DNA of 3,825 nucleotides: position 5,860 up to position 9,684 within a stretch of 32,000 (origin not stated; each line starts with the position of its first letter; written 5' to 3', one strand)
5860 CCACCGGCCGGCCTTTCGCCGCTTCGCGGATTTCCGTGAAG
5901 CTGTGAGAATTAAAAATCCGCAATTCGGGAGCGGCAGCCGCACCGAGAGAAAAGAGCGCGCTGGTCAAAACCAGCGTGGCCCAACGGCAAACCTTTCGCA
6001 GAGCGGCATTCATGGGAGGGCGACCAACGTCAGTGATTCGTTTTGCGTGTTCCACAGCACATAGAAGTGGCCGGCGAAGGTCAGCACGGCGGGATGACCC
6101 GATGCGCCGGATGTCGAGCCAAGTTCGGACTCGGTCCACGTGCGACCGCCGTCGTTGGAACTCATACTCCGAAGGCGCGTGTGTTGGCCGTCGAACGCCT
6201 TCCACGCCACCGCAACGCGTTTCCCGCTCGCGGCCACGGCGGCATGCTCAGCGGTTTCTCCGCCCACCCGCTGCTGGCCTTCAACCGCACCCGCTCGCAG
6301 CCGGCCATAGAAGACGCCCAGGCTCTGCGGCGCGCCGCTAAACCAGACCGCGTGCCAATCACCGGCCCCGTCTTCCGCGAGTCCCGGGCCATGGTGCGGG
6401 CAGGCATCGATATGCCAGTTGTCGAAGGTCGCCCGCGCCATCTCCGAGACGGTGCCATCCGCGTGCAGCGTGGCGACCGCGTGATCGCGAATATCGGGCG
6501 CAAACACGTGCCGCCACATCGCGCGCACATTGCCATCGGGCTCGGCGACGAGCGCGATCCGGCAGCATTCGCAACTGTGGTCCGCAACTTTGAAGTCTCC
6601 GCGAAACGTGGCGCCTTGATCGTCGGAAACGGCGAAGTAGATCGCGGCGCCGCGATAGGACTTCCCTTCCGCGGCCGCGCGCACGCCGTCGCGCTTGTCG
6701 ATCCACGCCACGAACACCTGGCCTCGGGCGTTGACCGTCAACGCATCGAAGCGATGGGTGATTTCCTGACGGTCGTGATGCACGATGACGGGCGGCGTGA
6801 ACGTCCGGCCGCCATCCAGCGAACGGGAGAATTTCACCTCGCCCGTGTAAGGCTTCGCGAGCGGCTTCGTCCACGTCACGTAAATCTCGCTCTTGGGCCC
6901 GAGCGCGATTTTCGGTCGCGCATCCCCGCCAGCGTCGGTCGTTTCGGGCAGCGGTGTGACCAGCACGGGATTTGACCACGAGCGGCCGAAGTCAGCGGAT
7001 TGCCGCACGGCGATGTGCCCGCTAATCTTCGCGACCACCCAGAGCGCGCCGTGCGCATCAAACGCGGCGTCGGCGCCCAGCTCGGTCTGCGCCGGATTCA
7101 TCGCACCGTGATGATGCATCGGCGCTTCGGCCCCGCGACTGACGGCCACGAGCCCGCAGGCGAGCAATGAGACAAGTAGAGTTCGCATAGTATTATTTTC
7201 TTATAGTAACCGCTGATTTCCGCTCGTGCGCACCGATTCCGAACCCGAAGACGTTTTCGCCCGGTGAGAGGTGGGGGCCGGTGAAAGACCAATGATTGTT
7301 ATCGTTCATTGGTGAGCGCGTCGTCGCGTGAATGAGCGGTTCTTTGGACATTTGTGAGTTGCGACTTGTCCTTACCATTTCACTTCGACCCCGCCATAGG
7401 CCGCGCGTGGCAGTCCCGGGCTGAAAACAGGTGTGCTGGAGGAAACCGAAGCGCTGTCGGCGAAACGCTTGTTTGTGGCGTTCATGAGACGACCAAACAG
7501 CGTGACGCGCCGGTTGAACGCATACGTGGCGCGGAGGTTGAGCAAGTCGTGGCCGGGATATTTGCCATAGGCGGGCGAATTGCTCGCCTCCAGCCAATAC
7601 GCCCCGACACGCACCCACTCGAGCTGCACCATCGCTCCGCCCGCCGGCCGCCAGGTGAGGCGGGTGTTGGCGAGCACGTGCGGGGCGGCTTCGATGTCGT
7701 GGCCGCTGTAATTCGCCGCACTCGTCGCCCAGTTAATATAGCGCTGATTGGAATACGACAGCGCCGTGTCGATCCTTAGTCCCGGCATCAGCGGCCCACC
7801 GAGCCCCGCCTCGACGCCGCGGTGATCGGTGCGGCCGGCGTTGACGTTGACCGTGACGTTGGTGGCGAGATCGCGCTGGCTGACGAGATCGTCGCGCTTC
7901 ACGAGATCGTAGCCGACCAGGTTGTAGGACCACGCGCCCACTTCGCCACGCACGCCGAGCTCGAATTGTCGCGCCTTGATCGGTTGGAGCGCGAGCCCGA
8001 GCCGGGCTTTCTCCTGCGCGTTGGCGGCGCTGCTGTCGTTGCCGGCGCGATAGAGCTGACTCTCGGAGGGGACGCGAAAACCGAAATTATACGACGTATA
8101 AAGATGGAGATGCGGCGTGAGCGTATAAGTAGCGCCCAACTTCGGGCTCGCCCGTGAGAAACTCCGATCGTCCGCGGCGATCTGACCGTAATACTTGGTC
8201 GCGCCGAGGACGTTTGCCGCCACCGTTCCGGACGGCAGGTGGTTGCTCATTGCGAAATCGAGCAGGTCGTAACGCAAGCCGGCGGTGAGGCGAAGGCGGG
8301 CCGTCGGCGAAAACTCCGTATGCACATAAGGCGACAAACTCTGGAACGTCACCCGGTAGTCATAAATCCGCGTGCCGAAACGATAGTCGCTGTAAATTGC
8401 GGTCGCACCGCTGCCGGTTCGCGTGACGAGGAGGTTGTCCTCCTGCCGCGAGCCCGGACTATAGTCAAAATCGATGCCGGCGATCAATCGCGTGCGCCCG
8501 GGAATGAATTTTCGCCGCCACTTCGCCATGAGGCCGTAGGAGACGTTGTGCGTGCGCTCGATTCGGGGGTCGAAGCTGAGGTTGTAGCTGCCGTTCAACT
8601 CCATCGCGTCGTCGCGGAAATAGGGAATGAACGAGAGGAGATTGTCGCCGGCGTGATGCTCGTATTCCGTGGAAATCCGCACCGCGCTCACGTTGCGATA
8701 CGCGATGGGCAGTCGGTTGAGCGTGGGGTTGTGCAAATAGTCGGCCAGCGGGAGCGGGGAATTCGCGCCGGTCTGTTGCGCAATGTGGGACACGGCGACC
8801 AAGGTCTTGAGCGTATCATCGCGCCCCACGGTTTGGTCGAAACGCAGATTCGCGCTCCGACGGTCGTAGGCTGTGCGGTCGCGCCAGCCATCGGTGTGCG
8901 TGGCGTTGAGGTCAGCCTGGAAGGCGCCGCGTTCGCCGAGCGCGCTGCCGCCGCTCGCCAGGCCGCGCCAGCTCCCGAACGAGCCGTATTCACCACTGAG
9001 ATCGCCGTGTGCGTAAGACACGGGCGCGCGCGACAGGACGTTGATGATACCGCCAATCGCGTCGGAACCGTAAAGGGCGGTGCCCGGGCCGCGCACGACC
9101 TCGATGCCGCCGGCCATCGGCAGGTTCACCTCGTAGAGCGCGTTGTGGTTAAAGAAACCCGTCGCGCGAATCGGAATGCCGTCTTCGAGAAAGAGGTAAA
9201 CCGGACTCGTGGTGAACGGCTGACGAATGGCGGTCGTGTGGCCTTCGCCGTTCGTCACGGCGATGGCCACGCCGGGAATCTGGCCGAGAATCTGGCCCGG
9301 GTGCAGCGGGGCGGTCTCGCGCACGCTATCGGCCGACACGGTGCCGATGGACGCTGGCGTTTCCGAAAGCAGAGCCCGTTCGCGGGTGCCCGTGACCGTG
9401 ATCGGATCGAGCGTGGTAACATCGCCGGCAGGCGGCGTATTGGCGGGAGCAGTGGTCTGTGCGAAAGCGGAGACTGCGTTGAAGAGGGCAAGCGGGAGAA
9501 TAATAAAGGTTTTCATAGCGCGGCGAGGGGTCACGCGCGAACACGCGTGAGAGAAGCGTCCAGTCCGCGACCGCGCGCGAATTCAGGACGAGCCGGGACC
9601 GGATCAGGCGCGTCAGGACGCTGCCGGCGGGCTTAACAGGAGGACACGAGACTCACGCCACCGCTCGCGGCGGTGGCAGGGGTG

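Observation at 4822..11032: Candidate dedicated copper import and insertion module facing nosZ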

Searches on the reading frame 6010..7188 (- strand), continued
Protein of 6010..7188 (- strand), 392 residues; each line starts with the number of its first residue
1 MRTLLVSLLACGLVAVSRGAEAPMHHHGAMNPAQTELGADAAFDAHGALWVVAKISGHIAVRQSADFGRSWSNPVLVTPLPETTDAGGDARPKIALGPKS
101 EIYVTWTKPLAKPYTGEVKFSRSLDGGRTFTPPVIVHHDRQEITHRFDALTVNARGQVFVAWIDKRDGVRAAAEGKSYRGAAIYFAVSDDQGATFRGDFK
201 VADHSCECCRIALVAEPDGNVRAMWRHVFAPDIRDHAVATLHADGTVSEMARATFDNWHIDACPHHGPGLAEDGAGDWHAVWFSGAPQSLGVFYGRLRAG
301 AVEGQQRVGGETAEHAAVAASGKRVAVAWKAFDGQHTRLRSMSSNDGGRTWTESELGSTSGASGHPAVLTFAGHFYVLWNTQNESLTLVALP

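Call 64: search_protein_families(library=pfam, proteins=[P0247, P0249, P0250, P0265, P0281, P0290, P0315, P0285, P0378, P0354], max_evalue=0.01)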
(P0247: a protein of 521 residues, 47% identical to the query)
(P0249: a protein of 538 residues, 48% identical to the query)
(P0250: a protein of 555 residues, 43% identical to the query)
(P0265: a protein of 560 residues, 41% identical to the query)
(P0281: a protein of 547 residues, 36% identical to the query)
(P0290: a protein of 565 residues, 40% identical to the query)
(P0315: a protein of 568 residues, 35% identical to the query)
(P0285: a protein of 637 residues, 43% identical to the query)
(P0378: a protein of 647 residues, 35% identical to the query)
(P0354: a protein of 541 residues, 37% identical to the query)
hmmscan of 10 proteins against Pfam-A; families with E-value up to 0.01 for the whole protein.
P0247 (521 aa): 2 families
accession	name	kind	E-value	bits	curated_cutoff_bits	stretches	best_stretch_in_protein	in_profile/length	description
PF02012.26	BNR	-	7.6e-05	22.6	27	0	334-343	2-11/12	BNR/Asp-box repeat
PF08534.16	Redoxin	-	0.0045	17.2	26.6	0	388-449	7-75/148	Redoxin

P0249 (538 aa): 3 families
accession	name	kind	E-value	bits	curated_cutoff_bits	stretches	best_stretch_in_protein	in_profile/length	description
PF00578.27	AhpC-TSA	-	0.00053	20.4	26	1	424-522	25-123/124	AhpC/TSA family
PF13088.12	BNR_2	-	0.0006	19.7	31.4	0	69-228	26-178/277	BNR repeat-like domain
PF02012.26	BNR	-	0.0035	17.5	27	0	126-135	2-11/12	BNR/Asp-box repeat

P0250 (555 aa): 2 families
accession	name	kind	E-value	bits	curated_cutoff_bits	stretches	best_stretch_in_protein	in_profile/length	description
PF13088.12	BNR_2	-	4.6e-05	23.3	31.4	0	334-390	216-272/277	BNR repeat-like domain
PF15892.11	BNR_4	-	0.001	18.9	27.3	0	162-212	154-197/272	BNR repeat-containing family member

P0265 (560 aa): 3 families
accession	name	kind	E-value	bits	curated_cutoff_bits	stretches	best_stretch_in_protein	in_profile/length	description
PF13088.12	BNR_2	-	0.0035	17.2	31.4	0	138-210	134-203/277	BNR repeat-like domain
PF00578.27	AhpC-TSA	-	0.0057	17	26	0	433-487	10-70/124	AhpC/TSA family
PF02012.26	BNR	-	0.0078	16.5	27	0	354-363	1-10/12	BNR/Asp-box repeat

P0281 (547 aa): 8 families
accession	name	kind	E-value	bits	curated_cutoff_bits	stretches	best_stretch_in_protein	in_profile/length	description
PF13088.12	BNR_2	-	1.1e-10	41.8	31.4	1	248-388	140-274/277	BNR repeat-like domain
PF02012.26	BNR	-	7.1e-09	34.8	27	0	305-315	2-12/12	BNR/Asp-box repeat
PF15892.11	BNR_4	-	1.2e-06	28.5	27.3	0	279-315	155-195/272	BNR repeat-containing family member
PF24316.1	Tli3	-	5.1e-06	27.3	27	0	68-112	84-127/129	T6SS Tli3 immunity protein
PF08534.16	Redoxin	-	0.00049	20.3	26.6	1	427-485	27-86/148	Redoxin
PF00578.27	AhpC-TSA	-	0.00059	20.2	26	1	427-471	24-71/124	AhpC/TSA family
PF11666.13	DUF2933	-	0.0039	17.7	21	1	4-35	18-49/52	Protein of unknown function (DUF2933)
PF15902.12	Sortilin-Vps10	-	0.0068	15.7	33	0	305-366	5-111/446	Sortilin, neurotensin receptor 3,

P0290 (565 aa): 4 families
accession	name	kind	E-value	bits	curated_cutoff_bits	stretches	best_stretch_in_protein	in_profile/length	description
PF13088.12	BNR_2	-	1.7e-05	24.8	31.4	0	340-391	232-273/277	BNR repeat-like domain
PF02012.26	BNR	-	6e-05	22.9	27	0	131-141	2-12/12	BNR/Asp-box repeat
PF04616.20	Glyco_hydro_43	-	0.0002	21.3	32.2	1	95-181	68-145/288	Glycosyl hydrolases family 43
PF24316.1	Tli3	-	0.00063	20.5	27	0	69-113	84-127/129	T6SS Tli3 immunity protein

P0315 (568 aa): 1 family
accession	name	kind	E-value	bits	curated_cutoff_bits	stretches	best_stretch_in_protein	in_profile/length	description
PF13088.12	BNR_2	-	8.7e-05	22.4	31.4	1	66-212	73-200/277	BNR repeat-like domain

P0285 (637 aa): 2 families
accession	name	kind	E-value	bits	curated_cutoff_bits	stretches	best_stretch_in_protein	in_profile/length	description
PF13088.12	BNR_2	-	0.00089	19.1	31.4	0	48-124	126-205/277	BNR repeat-like domain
PF02012.26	BNR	-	0.0092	16.3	27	0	408-418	2-12/12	BNR/Asp-box repeat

P0378 (647 aa): 2 families
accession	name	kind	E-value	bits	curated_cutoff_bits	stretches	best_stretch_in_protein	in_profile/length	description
PF13088.12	BNR_2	-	1.8e-07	31.3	31.4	0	336-422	179-268/277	BNR repeat-like domain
PF02012.26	BNR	-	0.0011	19.1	27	0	236-245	2-11/12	BNR/Asp-box repeat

P0354 (541 aa): 1 family
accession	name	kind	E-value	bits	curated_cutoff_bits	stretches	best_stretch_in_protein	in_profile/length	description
PF13088.12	BNR_2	-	3.6e-06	27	31.4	0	184-288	114-211/277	BNR repeat-like domain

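Call 96: search_protein_families(library=ncbifam, proteins=[L009:7480-9894:+, L044:7473-9869:+, L048:7609-9984:+], max_evalue=0.00001)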
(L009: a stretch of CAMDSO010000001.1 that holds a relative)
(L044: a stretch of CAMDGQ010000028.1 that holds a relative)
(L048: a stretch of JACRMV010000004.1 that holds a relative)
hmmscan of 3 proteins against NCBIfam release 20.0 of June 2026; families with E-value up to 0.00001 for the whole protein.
L009:7480-9894:+ (804 aa): 28 families (the best 25 are shown)
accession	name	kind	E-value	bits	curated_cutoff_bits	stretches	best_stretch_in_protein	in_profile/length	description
TIGR01785.1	TonB-hemin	subfamily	8.5e-49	166.6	316.85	1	97-792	1-665/677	TonB-dependent heme/hemoglobin receptor family protein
TIGR01786.1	TonB-hemlactrns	subfamily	8.5e-45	153.3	323.75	2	322-784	319-695/719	TonB-dependent hemoglobin/transferrin/lactoferrin family receptor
TIGR01783.1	TonB-siderophor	subfamily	8e-40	137.1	223.5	1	118-804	6-649/649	TonB-dependent siderophore receptor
TIGR01779.1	TonB-B12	equivalog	7.3e-38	130.5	599.7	1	74-331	7-259/614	TonB-dependent vitamin B12 receptor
NF010010.0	PRK13483.1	equivalog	5.9e-37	127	927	2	69-268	6-209/660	ligand-gated channel protein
NF007478.2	PRK10064.1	equivalog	2.1e-31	108.9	745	2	76-233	13-166/663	catecholate siderophore receptor CirA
NF007926.1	PRK10641.1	equivalog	2.2e-31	109.1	836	1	87-348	21-274/617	TonB-dependent vitamin B12 receptor BtuB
NF053590.1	TonB_dep_TOL0244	equivalog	1.2e-27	96.8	645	1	92-243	5-158/604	TOL_0244 family TonB-dependent receptor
NF050067.1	TonBEntbctnRecCfrA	equivalog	1.9e-27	95.9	1200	2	93-233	22-165/698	TonB-dependent ferric enterobactin receptor CfrA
NF010012.0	PRK13486.1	equivalog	1.3e-25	89.8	924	1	71-233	3-165/696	TonB-dependent receptor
NF010038.0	PRK13513.1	equivalog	1.6e-24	86.4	942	2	72-231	10-170/659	ligand-gated channel protein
NF010011.0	PRK13484.1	equivalog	1.9e-23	82.6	1197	2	93-270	26-208/682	IreA family TonB-dependent siderophore receptor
NF049947.1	TonB_dep_PCPU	exception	6.5e-21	74.2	800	1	86-275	25-218/685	TonB-dependent receptor, PCPU motif-type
NF010048.1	PRK13524.1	subfamily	1.3e-20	73.5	493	1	87-266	30-219/744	FepA family TonB-dependent siderophore receptor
NF010051.0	PRK13528.1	subfamily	1.9e-20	72.7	583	1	82-259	19-208/727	FepA family TonB-dependent siderophore receptor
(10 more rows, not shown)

L044:7473-9869:+ (798 aa): 28 families (the best 25 are shown)
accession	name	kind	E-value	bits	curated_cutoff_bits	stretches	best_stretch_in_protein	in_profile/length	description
TIGR01785.1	TonB-hemin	subfamily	3e-37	128.4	316.85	1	148-798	95-677/677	TonB-dependent heme/hemoglobin receptor family protein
TIGR01786.1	TonB-hemlactrns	subfamily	2.9e-36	125.1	323.75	1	149-785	101-693/719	TonB-dependent hemoglobin/transferrin/lactoferrin family receptor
TIGR01783.1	TonB-siderophor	subfamily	5.9e-29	101.2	223.5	2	484-779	356-621/649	TonB-dependent siderophore receptor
NF041535.1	TonB_rec_PqqU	equivalog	2.7e-21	75.5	1200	2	63-245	14-189/676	TonB-dependent receptor PqqU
NF010048.1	PRK13524.1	subfamily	2.3e-19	69.4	493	1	541-781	462-714/744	FepA family TonB-dependent siderophore receptor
TIGR01779.1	TonB-B12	equivalog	1.5e-18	66.7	599.7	2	549-797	390-613/614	TonB-dependent vitamin B12 receptor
NF010012.0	PRK13486.1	equivalog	1.6e-17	63.2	924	1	544-778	415-653/696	TonB-dependent receptor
NF010010.0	PRK13483.1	equivalog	7.7e-16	57.2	927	1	544-777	402-637/660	ligand-gated channel protein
NF049945.1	TonB_dep_FCYXU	equivalog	3.4e-15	55.7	825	1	146-219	131-207/697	TonB-dependent receptor, FCYXU motif-type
NF010051.0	PRK13528.1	subfamily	4.6e-15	54.9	583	1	537-780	448-704/727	FepA family TonB-dependent siderophore receptor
TIGR01782.1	TonB-Xanth-Caul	subfamily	3e-14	52.3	310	1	487-797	521-867/868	TonB-dependent receptor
NF007926.1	PRK10641.1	equivalog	3.2e-13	49.1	836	0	549-778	394-596/617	TonB-dependent vitamin B12 receptor BtuB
NF010038.0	PRK13513.1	equivalog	1.6e-12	46.8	942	1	544-777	394-638/659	ligand-gated channel protein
NF049944.1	TonB_dep_PUIUD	equivalog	4e-12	45.3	850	1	488-683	391-573/686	TonB-dependent receptor, PUIUD motif-type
NF049947.1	TonB_dep_PCPU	exception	6.3e-12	44.5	800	1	489-730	385-622/685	TonB-dependent receptor, PCPU motif-type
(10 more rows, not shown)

L048:7609-9984:+ (791 aa): 25 families
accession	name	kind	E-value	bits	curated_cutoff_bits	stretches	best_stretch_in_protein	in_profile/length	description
TIGR01783.1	TonB-siderophor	subfamily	7.1e-38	130.6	223.5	2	471-772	355-621/649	TonB-dependent siderophore receptor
TIGR01786.1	TonB-hemlactrns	subfamily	8.8e-37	126.8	323.75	1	139-774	101-689/719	TonB-dependent hemoglobin/transferrin/lactoferrin family receptor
TIGR01785.1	TonB-hemin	subfamily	5.6e-36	124.2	316.85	1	53-778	16-661/677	TonB-dependent heme/hemoglobin receptor family protein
NF010048.1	PRK13524.1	subfamily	2.2e-21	76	493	2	413-772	366-712/744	FepA family TonB-dependent siderophore receptor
NF010051.0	PRK13528.1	subfamily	4.6e-21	74.7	583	2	456-773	401-704/727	FepA family TonB-dependent siderophore receptor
TIGR01779.1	TonB-B12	equivalog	7.9e-20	70.9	599.7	2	537-772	390-594/614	TonB-dependent vitamin B12 receptor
NF049945.1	TonB_dep_FCYXU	equivalog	2.7e-18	65.9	825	1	111-209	106-207/697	TonB-dependent receptor, FCYXU motif-type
NF010012.0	PRK13486.1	equivalog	3.4e-18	65.4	924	1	527-771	410-653/696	TonB-dependent receptor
NF041535.1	TonB_rec_PqqU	equivalog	6e-18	64.5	1200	2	463-771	356-643/676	TonB-dependent receptor PqqU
NF010010.0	PRK13483.1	equivalog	1e-17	63.4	927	2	529-768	399-635/660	ligand-gated channel protein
NF010651.0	PRK14050.1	equivalog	1.6e-15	56.3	884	2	53-176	77-190/730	TonB-dependent siderophore receptor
NF010038.0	PRK13513.1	equivalog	2e-15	56.4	942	1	532-770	394-636/659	ligand-gated channel protein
NF010650.0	PRK14049.1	equivalog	1.4e-13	49.9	904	1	53-200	80-215/729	ferrioxamine B receptor precursor protein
NF049946.1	TonB_dep_CU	exception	2.3e-13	49.4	700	1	478-772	396-662/683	TonB-dependent receptor, CU motif-type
NF007465.0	PRK10044.1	equivalog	3.2e-13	48.8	803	1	53-176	77-191/726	ferrichrome porin FhuA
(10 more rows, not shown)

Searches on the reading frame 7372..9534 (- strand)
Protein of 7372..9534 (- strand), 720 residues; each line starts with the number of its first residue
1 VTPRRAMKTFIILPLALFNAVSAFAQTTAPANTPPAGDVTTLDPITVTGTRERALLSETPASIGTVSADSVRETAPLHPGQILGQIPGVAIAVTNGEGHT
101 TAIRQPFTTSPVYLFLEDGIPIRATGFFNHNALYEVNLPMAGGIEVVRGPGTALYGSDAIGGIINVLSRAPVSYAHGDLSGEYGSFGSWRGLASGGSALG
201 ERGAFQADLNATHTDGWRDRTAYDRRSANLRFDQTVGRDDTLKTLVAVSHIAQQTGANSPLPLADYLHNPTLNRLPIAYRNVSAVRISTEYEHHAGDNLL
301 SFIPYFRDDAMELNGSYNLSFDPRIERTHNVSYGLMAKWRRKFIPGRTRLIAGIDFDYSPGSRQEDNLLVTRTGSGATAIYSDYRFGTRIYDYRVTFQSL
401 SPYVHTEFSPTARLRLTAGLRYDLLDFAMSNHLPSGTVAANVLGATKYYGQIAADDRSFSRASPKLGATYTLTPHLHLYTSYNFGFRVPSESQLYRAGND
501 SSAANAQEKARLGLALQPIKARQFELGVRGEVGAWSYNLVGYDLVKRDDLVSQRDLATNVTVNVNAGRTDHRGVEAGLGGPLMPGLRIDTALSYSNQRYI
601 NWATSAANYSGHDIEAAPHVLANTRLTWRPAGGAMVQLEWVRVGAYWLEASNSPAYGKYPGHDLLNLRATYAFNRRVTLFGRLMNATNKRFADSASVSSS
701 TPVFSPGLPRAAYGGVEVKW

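Call 5: search_protein_families(library=pfam, proteins=[window:7372-9534:-], max_evalue=0.01)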
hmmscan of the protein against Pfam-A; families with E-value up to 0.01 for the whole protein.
window:7372-9534:- (720 aa): 2 families
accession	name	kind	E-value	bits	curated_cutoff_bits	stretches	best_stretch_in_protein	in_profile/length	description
PF00593.30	TonB_dep_Rec_b-barrel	-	3.2e-38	133.1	27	1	213-685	45-435/436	TonB dependent receptor-like, beta-barrel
PF07715.20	Plug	-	3.1e-14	53.8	23.9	1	57-163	3-107/107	TonB-dependent Receptor Plug Domain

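Call 6: search_protein_families(library=ncbifam, proteins=[window:7372-9534:-], max_evalue=0.01)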
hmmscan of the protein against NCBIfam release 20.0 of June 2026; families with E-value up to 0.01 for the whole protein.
window:7372-9534:- (720 aa): 31 families (the best 25 are shown)
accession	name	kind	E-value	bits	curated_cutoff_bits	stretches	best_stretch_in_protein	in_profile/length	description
TIGR01783.1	TonB-siderophor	subfamily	6.9e-39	134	223.5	1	58-718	1-647/649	TonB-dependent siderophore receptor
TIGR01785.1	TonB-hemin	subfamily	5.2e-31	107.8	316.85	2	393-706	359-665/677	TonB-dependent heme/hemoglobin receptor family protein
NF041535.1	TonB_rec_PqqU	equivalog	8.1e-29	100.4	1200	2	392-711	364-664/676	TonB-dependent receptor PqqU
TIGR01779.1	TonB-B12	equivalog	1.4e-27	96.5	599.7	2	21-220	14-205/614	TonB-dependent vitamin B12 receptor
NF007926.1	PRK10641.1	equivalog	4.7e-22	78.3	836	2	41-189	26-172/617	TonB-dependent vitamin B12 receptor BtuB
TIGR01786.1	TonB-hemlactrns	subfamily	4.8e-22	78.1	323.75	2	376-532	383-505/719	TonB-dependent hemoglobin/transferrin/lactoferrin family receptor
NF052649.1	TonRcptRhtA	equivalog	9.8e-21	73.6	1100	2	394-586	417-610/744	TonB-dependent siderophore receptor RhtA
NF010010.0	PRK13483.1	equivalog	7.7e-15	53.9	927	1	15-177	9-171/660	ligand-gated channel protein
NF010038.0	PRK13513.1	equivalog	2.7e-13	49.4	942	1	39-178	32-174/659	ligand-gated channel protein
NF038079.1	TonB_sider_MxcH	equivalog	1.4e-12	46.5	925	1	34-205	108-275/792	TonB-dependent siderophore myxochelin receptor MxcH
NF053590.1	TonB_dep_TOL0244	equivalog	7.1e-12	44.7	645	1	43-239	11-215/604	TOL_0244 family TonB-dependent receptor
NF010051.0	PRK13528.1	subfamily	1.8e-11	43.1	583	1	141-180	144-183/727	FepA family TonB-dependent siderophore receptor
NF007478.2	PRK10064.1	equivalog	1.8e-11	43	745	1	43-178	31-167/663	catecholate siderophore receptor CirA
NF049945.1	TonB_dep_FCYXU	equivalog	6.8e-11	41.5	825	1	135-233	133-234/697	TonB-dependent receptor, FCYXU motif-type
NF010012.0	PRK13486.1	equivalog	1.8e-09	36.5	924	1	56-170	39-159/696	TonB-dependent receptor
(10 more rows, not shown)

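Call 60: search_solved_structures(query=window:7372-9516:-, max_evalue=1e-10)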
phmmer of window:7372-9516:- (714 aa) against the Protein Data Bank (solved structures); distinct sequences matched with E-value up to 1e-10: 7.
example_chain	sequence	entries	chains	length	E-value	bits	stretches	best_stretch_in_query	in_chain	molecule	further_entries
6v81_A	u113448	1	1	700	1.1e-18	70.4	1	50-714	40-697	Probable TonB-dependent receptor YncD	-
9c4o_A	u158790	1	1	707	2.1e-18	69.5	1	50-714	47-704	Pyrroloquinoline quinone transporter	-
8the_A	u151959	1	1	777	8.6e-14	54.2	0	411-685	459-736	Heme/hemoglobin uptake outer membrane receptor PhuR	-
2hdf_A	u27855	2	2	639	5.3e-12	48.3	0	40-163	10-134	Colicin I receptor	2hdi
9nn6_A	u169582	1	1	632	8.1e-12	47.7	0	41-163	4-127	Colicin I receptor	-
6h7v_A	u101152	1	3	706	1.9e-11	46.5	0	506-686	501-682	Ligand-gated channel protein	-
6h7f_A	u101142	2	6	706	2e-11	46.4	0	506-686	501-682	BauA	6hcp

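Call 89: search_solved_structures(query=window:7372-9516:-, max_evalue=0.001)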
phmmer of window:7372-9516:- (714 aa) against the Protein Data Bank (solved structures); distinct sequences matched with E-value up to 0.001: 46.
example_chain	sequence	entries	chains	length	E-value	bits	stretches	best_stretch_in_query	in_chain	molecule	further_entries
6v81_A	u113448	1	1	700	1.1e-18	70.4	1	50-714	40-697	Probable TonB-dependent receptor YncD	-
9c4o_A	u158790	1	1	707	2.1e-18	69.5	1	50-714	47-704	Pyrroloquinoline quinone transporter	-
8the_A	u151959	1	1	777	8.6e-14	54.2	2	411-685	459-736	Heme/hemoglobin uptake outer membrane receptor PhuR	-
2hdf_A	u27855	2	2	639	5.3e-12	48.3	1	40-163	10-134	Colicin I receptor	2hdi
9nn6_A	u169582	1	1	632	8.1e-12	47.7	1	41-163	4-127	Colicin I receptor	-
6h7v_A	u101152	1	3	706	1.9e-11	46.5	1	506-686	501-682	Ligand-gated channel protein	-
6h7f_A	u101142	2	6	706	2e-11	46.4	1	506-686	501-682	BauA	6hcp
3rgm_A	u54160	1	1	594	2e-10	43.1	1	35-220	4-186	Vitamin B12 transporter BtuB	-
1nqe_A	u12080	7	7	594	2.1e-10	43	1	35-221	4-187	Vitamin B12 receptor | Vitamin B12 transporter btuB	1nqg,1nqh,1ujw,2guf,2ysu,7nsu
1nqf_A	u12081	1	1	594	2.1e-10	43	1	35-221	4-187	Vitamin B12 receptor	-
3rgn_A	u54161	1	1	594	2.1e-10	43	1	35-221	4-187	Vitamin B12 transporter BtuB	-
2gsk_A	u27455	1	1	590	3.7e-10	42.2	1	55-221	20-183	Vitamin B12 transporter btuB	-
3m8b_A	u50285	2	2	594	3.7e-10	42.2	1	60-221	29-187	Vitamin B12 transporter btuB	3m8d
9rvq_A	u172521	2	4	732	1.5e-09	40.2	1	27-215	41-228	TonB-dependent receptor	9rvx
3qlb_A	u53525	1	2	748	1.4e-08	37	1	25-210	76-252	Enantio-pyochelin receptor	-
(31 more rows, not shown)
